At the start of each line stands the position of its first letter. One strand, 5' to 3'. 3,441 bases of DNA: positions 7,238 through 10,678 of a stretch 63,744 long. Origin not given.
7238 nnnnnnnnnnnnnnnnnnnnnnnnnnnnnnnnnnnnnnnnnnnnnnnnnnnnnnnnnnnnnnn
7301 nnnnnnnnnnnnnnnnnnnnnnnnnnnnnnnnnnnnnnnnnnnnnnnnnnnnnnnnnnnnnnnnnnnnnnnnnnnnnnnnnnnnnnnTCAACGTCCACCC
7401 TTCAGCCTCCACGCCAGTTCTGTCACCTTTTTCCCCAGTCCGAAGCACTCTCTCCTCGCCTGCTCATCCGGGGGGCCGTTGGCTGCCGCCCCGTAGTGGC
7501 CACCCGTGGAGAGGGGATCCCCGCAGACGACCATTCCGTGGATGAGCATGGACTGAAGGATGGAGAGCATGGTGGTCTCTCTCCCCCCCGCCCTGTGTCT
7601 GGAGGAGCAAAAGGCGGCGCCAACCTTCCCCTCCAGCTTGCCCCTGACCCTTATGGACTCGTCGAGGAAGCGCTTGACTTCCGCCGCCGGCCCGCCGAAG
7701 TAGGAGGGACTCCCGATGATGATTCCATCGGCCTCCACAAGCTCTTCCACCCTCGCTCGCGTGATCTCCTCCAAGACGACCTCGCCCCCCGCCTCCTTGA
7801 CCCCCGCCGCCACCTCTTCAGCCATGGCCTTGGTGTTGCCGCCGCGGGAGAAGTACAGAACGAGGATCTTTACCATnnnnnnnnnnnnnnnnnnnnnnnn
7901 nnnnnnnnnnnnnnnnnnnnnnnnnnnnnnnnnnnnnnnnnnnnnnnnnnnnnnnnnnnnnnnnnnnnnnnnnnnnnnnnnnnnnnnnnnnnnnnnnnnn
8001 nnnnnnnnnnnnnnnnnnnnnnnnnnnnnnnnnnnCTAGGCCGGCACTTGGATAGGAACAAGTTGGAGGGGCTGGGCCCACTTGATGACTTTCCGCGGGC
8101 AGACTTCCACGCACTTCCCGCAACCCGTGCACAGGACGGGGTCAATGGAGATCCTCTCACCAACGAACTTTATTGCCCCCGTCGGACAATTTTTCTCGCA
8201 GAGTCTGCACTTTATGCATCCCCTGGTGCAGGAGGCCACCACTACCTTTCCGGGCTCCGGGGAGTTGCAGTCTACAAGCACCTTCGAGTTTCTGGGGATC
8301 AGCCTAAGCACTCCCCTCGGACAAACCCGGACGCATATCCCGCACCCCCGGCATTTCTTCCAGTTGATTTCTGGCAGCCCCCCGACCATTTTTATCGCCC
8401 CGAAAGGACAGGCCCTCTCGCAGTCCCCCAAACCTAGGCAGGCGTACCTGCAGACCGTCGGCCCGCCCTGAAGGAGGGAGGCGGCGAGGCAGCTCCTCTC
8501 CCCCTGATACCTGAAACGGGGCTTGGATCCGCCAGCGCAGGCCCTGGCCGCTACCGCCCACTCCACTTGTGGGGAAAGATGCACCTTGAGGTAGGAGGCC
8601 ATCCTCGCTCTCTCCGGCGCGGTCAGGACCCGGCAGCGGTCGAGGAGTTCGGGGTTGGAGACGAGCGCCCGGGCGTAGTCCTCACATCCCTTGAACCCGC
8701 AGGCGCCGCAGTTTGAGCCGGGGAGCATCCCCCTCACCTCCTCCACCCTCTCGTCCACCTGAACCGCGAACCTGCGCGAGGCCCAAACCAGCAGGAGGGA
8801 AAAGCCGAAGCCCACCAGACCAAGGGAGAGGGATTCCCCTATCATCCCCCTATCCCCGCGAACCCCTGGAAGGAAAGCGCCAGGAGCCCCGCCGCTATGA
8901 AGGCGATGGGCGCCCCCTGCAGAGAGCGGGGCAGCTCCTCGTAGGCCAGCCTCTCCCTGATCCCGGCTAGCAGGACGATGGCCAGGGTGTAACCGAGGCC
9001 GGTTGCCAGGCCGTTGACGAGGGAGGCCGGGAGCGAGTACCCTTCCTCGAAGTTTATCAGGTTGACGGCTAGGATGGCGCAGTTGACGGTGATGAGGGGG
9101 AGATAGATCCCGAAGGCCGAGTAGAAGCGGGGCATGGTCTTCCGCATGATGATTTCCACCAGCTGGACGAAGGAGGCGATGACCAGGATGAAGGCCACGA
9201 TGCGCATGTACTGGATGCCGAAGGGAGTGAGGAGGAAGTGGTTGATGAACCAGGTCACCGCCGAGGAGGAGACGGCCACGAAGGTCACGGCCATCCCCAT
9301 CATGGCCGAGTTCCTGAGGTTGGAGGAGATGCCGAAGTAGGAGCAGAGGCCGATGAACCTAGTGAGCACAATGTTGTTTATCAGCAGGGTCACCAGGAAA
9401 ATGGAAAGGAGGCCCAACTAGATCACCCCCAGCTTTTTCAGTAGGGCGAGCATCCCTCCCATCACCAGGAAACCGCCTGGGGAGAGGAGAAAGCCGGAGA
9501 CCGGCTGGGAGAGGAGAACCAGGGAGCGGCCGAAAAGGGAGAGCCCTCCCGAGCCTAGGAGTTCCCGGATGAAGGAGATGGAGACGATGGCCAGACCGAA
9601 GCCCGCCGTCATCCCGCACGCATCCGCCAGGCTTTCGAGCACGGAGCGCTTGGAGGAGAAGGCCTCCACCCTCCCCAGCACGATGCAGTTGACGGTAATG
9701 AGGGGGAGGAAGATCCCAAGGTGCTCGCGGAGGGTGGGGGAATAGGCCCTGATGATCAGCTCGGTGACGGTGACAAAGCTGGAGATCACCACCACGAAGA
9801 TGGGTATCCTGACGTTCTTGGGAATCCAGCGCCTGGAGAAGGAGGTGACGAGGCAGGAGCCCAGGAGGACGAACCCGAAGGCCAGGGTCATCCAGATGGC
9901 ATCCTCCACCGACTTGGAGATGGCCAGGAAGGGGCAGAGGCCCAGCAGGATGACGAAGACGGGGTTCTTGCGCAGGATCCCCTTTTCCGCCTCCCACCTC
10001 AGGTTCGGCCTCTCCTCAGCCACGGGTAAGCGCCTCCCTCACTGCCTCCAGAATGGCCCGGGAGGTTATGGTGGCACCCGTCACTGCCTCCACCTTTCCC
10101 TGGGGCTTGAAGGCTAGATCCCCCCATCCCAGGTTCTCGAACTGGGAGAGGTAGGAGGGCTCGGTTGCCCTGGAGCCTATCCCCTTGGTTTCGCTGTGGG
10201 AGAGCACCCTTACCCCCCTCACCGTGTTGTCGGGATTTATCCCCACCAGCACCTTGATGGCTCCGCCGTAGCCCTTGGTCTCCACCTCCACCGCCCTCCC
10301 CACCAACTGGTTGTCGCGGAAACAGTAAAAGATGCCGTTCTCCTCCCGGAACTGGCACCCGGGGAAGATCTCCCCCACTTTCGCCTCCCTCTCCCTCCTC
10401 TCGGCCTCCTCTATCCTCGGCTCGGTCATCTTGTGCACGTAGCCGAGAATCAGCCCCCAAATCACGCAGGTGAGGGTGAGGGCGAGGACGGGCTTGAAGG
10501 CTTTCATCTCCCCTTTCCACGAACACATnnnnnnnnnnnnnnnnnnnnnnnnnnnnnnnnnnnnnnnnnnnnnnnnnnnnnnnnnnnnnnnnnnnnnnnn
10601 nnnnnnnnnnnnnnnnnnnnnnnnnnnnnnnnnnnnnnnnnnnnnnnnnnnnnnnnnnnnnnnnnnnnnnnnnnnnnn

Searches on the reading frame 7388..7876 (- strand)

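Call 3: search_protein_families(library=pfam, proteins=[window:7388-7876:-], max_evalue=0.01)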
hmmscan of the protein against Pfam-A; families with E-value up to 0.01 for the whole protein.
window:7388-7876:- (162 aa): 5 families
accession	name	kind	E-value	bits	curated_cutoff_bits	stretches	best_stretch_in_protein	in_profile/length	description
PF03358.20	FMN_red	-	6.3e-14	52.3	24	1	39-120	61-142/152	NADPH-dependent FMN reductase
PF12724.12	Flavodoxin_5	-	9.8e-11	42.6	27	1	5-92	1-84/145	Flavodoxin domain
PF00258.30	Flavodoxin_1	-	6.1e-09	36.6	25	1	6-75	1-73/143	Flavodoxin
PF12641.12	Flavodoxin_3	-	0.00024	21.4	27.5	1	5-72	1-64/160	Flavodoxin domain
PF02525.22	Flavodoxin_2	-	0.0004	20.6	27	1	40-74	70-103/198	Flavodoxin-like fold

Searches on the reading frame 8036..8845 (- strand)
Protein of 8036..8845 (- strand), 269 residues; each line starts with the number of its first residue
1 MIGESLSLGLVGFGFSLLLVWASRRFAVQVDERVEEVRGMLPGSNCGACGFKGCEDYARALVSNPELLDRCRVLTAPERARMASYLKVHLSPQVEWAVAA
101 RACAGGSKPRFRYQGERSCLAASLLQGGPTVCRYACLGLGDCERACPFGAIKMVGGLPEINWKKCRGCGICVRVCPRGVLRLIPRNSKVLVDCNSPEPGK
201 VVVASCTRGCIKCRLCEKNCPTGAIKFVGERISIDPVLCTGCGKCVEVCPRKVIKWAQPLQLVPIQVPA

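Call 3: search_protein_families(library=pfam, proteins=[window:8036-8845:-], max_evalue=0.01)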
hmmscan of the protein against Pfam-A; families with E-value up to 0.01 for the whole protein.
window:8036-8845:- (269 aa): 15 families
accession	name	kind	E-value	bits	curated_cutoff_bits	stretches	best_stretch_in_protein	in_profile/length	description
PF00037.32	Fer4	-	2.7e-22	78.1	21.1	4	158-180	1-23/24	4Fe-4S binding domain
PF12837.12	Fer4_6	-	8.3e-17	60.7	25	3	232-254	2-24/24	4Fe-4S binding domain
PF12838.12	Fer4_7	-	5.7e-15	55.9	27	2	210-252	2-51/52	4Fe-4S dicluster domain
PF13187.11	Fer4_9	-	9.8e-15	54.8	27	2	210-254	2-52/52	4Fe-4S dicluster domain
PF13237.11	Fer4_10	-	3e-13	49.9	25.5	2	208-250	7-53/53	4Fe-4S dicluster domain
PF14697.11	Fer4_21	-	1.3e-11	44.8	35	2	209-254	7-57/59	4Fe-4S dicluster domain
PF04060.18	FeS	-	2.9e-11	43.3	23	1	41-72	1-32/33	Putative Fe-S cluster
PF13484.11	Fer4_16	-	2.3e-10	41.5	30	2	239-255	2-18/66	4Fe-4S double cluster binding domain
PF12798.12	Fer4_3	-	3.1e-10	40.5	27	1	239-251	1-13/15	4Fe-4S binding domain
PF25160.1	LdpA_Fe-S-bd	-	6.5e-10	39.1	27.6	2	214-255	7-44/49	LdpA Fe-S cluster-binding domain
PF12797.12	Fer4_2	-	5.4e-08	32.7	24.5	2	158-176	3-21/22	4Fe-4S binding domain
PF13534.11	Fer4_17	-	1.2e-07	32.6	22.2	1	164-223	1-59/61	4Fe-4S dicluster domain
PF13183.11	Fer4_8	-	6.6e-06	27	27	0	238-253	53-68/68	4Fe-4S dicluster domain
PF12800.12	Fer4_4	-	1.6e-05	25.3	24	1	163-178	2-17/17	4Fe-4S binding domain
PF13459.11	Fer4_15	-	0.0045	18.1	22.4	0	232-250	1-19/66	4Fe-4S single cluster domain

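Call 4: search_protein_families(library=ncbifam, proteins=[window:8036-8845:-], max_evalue=0.01)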
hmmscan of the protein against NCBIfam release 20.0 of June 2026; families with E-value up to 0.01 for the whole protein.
window:8036-8845:- (269 aa): 84 families (the best 25 are shown)
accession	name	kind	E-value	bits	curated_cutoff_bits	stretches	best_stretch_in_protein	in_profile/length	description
NF005503.0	PRK07118.1-2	equivalog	2.2e-73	247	252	1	6-262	7-271/292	RnfABCDGE type electron transport complex subunit B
NF041836.1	rnfB_Methano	equivalog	4e-60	203.5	445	1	7-255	13-263/265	Rnf electron transport complex subunit RnfB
NF005505.0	PRK07118.1-4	equivalog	5.9e-59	199.7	378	1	7-255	13-263/265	Fe-S cluster domain-containing protein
NF005504.0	PRK07118.1-3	equivalog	9.3e-55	186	437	1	6-255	9-266/293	Fe-S cluster domain-containing protein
NF005506.0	PRK07118.1-5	equivalog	1.8e-48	165.4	388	1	5-253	10-261/279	Fe-S cluster domain-containing protein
TIGR01944.1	rnfB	subfamily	1.9e-25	89.5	68.7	3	6-90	9-92/190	RnfABCDGE type electron transport complex subunit B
NF003475.0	PRK05113.1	equivalog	2.8e-22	79.5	203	3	8-92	11-94/190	electron transport complex subunit RsxB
NF038196.1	ferrodoxin_EFR1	subfamily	2.4e-16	60.5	75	2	206-257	182-232/242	EFR1 family ferrodoxin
TIGR04105.1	FeFe_hydrog_B1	subfamily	5.8e-16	58.2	450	2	192-254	98-159/462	monomeric [FeFe] hydrogenase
TIGR02700.1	flavo_MJ0208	hypoth_equivalog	1.5e-15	57.1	251.35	2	208-261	148-201/234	dihydromethanopterin reductase (acceptor)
NF042987.1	OGOR_delta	exception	1.1e-14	54.3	125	2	231-261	25-55/89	2-oxoglutarate ferredoxin oxidoreductase subunit delta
NF058577.1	FdxA_fam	equivalog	2.8e-14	53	65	2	208-251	7-50/52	4Fe-4S ferredoxin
TIGR02179.1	PorD_KorD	subfamily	9e-14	51.4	60.05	2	129-183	20-75/78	2-oxoacid:acceptor oxidoreductase, delta subunit, pyruvate/2-ketoisovalerate family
NF043069.1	T4HPD_activ_SAM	equivalog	1e-12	48.1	425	2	207-253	50-96/299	trans-4-hydroxy-L-proline dehydratase activase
NF040864.1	HgcB_ferredoxin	equivalog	1.1e-12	47.6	99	2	160-226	11-62/93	mercury methylation ferredoxin HgcB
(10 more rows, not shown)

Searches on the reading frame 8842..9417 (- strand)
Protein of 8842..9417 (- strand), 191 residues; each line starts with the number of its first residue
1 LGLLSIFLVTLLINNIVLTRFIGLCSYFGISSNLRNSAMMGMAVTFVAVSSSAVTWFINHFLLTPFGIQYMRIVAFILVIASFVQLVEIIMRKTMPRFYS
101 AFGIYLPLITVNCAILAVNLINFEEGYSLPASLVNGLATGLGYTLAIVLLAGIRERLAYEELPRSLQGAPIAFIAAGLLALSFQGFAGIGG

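Call 3: search_protein_families(library=pfam, proteins=[window:8842-9417:-], max_evalue=0.01)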
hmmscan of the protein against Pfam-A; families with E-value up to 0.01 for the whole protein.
window:8842-9417:- (191 aa): 1 family
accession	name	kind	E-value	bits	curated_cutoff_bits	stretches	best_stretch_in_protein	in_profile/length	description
PF02508.19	Rnf-Nqr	-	1.6e-54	185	23.8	1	4-189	2-173/174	Rnf-Nqr subunit, membrane protein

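Call 4: search_protein_families(library=ncbifam, proteins=[window:8842-9417:-], max_evalue=0.01)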
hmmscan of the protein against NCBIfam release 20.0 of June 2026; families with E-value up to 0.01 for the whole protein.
window:8842-9417:- (191 aa): 11 families
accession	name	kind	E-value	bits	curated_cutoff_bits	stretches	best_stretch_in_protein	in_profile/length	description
TIGR01943.1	rnfA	subfamily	3.5e-68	229.8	229.3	1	3-189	3-189/190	RnfABCDGE type electron transport complex subunit A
NF003481.0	PRK05151.1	equivalog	3.3e-60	203.6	240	1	4-189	5-190/193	electron transport complex subunit RsxA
NF041835.1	rnfA_Methano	equivalog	1.1e-53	182.6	300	1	3-186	6-189/195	Rnf electron transport complex subunit RnfA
TIGR01940.1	nqrE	equivalog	4.6e-49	167.5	247.55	1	3-189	3-199/200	NADH:ubiquinone reductase (Na(+)-transporting) subunit E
NF002200.0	PRK01061.1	equivalog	3.6e-44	151.2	351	1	2-189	10-209/250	Na(+)-translocating NADH-quinone reductase subunit E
NF009108.0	PRK12456.1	equivalog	9.5e-32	110.7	398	1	4-189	6-197/199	Na(+)-translocating NADH-quinone reductase subunit E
NF009070.0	PRK12405.1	subfamily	2.6e-27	95.5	184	1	5-158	6-153/231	electron transport complex subunit RsxE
TIGR01948.1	rnfE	subfamily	3.4e-24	85.5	213.4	1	6-159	3-150/196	RnfABCDGE type electron transport complex subunit E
NF041839.1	rnfE_Methano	equivalog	2.3e-19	70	350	1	5-158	4-151/203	Rnf electron transport complex subunit RnfE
NF006777.0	PRK09292.1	equivalog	2.1e-17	63.6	235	1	6-158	10-156/209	NADH:ubiquinone reductase (Na(+)-transporting) subunit D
TIGR01939.1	nqrD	equivalog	1.5e-15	57.6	244.85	1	5-159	8-156/207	NADH:ubiquinone reductase (Na(+)-transporting) subunit D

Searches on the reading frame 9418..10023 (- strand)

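Call 3: search_protein_families(library=pfam, proteins=[window:9418-10023:-], max_evalue=0.01)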
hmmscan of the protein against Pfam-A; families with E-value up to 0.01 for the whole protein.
window:9418-10023:- (201 aa): 2 families
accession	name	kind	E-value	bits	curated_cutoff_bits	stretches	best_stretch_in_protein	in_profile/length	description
PF02508.19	Rnf-Nqr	-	2.2e-55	187.8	23.8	1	14-191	7-173/174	Rnf-Nqr subunit, membrane protein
PF01027.25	Bax1-I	-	0.0043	17.3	34.1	1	44-194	10-159/207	Inhibitor of apoptosis-promoting Bax1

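Call 4: search_protein_families(library=ncbifam, proteins=[window:9418-10023:-], max_evalue=0.01)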
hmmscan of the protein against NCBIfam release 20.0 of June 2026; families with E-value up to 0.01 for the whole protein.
window:9418-10023:- (201 aa): 11 families
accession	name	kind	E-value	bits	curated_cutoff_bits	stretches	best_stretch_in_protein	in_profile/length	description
NF009070.0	PRK12405.1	subfamily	2.6e-60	203.5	184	1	11-196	7-204/231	electron transport complex subunit RsxE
TIGR01948.1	rnfE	subfamily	4.9e-58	196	213.4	1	12-198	4-193/196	RnfABCDGE type electron transport complex subunit E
NF041839.1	rnfE_Methano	equivalog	2.9e-55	187.2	350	1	13-195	7-191/203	Rnf electron transport complex subunit RnfE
NF006777.0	PRK09292.1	equivalog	9.6e-42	143.1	235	1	14-195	13-198/209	NADH:ubiquinone reductase (Na(+)-transporting) subunit D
TIGR01939.1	nqrD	equivalog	6.7e-36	124.1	244.85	1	15-193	13-196/207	NADH:ubiquinone reductase (Na(+)-transporting) subunit D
TIGR01943.1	rnfA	subfamily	4.8e-30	105.4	229.3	1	15-156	10-157/190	RnfABCDGE type electron transport complex subunit A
NF003481.0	PRK05151.1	equivalog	1.9e-26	93.4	240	1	16-157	12-159/193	electron transport complex subunit RsxA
NF041835.1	rnfA_Methano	equivalog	1.1e-20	74.9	300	1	14-154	12-158/195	Rnf electron transport complex subunit RnfA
TIGR01940.1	nqrE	equivalog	2.9e-20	73.5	247.55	1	16-156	11-167/200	NADH:ubiquinone reductase (Na(+)-transporting) subunit E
NF002200.0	PRK01061.1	equivalog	3.9e-16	59.4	351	1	19-157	22-178/250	Na(+)-translocating NADH-quinone reductase subunit E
NF009108.0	PRK12456.1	equivalog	3.3e-13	50.2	398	1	19-156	16-165/199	Na(+)-translocating NADH-quinone reductase subunit E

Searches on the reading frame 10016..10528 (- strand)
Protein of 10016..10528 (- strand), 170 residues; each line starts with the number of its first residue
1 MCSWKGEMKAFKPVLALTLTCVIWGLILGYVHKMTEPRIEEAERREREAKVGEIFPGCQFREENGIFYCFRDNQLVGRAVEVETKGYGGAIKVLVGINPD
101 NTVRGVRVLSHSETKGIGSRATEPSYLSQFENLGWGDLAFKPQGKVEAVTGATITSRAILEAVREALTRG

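Call 3: search_protein_families(library=pfam, proteins=[window:10016-10528:-], max_evalue=0.01)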
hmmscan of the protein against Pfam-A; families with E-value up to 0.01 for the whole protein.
window:10016-10528:- (170 aa): 1 family
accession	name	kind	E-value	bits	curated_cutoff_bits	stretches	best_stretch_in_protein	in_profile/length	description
PF04205.19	FMN_bind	-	1.1e-21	77.7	22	1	86-167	1-76/77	FMN-binding domain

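Call 4: search_protein_families(library=ncbifam, proteins=[window:10016-10528:-], max_evalue=0.01)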
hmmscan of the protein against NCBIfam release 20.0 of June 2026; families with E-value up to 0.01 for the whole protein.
window:10016-10528:- (170 aa): 10 families
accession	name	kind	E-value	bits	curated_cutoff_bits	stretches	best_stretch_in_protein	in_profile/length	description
NF045876.1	RnfG_DVU2794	exception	1.6e-29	102.8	205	1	62-167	69-176/190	RnfABCDGE type electron transport complex subunit G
TIGR01947.1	rnfG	subfamily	2.4e-29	102.8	102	1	15-167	2-182/187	RnfABCDGE type electron transport complex subunit G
NF041840.1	rnfG_Methano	equivalog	1.2e-21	77.2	230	1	16-166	14-180/189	Rnf electron transport complex subunit RnfG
NF002519.0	PRK01908.1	equivalog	1e-17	64.5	178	1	64-167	77-189/209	electron transport complex subunit RsxG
NF003747.0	PRK05346.1-2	equivalog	1.1e-06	28.1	336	1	66-159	123-231/260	Na(+)-translocating NADH-quinone reductase subunit C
TIGR01938.1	nqrC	equivalog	5.4e-06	26.2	144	1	81-145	140-201/251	NADH:ubiquinone reductase (Na(+)-transporting) subunit C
NF003749.0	PRK05346.1-5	equivalog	3.7e-05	23.2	255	1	80-156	142-231/261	Na(+)-translocating NADH-quinone reductase subunit C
NF003753.0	PRK05346.2-4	equivalog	5.8e-05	22.6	329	0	81-131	132-182/249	Na(+)-translocating NADH-quinone reductase subunit C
NF003750.0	PRK05346.2-1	equivalog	0.00028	20.5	352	0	80-166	115-214/225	Na(+)-translocating NADH-quinone reductase subunit C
NF003746.0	PRK05346.1-1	equivalog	0.0064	15.6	337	0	81-131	144-195/264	Na(+)-translocating NADH-quinone reductase subunit C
